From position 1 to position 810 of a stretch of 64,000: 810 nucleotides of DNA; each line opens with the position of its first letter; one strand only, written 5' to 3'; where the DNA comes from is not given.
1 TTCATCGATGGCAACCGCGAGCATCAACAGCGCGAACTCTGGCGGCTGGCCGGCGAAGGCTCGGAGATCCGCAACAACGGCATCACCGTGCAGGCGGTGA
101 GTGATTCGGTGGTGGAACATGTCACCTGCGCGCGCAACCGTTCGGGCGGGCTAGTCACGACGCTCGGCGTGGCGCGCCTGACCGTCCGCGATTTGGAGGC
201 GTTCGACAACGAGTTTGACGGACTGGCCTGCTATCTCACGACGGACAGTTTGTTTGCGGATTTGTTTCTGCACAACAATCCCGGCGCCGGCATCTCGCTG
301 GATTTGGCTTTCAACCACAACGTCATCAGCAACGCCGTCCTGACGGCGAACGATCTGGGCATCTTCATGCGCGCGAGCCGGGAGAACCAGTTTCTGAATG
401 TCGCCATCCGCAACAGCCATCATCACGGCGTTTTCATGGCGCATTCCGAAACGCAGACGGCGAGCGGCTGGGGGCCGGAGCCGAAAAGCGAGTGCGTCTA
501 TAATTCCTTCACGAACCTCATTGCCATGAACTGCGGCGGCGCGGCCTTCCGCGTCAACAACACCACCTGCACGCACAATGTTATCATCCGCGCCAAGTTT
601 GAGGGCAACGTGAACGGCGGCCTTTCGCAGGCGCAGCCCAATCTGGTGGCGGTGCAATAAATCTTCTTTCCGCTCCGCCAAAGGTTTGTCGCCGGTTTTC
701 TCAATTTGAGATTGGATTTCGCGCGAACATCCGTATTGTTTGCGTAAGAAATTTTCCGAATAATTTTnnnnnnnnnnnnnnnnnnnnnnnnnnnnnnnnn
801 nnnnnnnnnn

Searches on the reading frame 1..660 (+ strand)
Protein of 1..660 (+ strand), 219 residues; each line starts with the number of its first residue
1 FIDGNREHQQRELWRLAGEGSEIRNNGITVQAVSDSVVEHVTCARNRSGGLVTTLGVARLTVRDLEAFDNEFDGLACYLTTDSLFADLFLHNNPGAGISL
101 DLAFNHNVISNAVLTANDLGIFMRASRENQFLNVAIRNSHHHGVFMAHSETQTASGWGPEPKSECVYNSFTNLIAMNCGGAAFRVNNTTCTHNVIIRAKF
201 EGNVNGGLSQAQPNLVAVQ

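Call 68: search_protein_families(library=pfam, max_evalue=0.001, proteins=[window:1-660:+])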
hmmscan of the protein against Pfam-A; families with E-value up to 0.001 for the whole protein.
window:1-660:+ (219 aa): 2 families
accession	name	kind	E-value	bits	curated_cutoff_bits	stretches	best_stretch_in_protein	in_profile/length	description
PF13229.12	Beta_helix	-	1.7e-10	41.2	25.9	1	21-123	39-144/158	Right handed beta helix region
PF05048.19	NosD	-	4.5e-08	33.2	23.6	1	23-178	36-178/212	Periplasmic copper-binding protein (NosD)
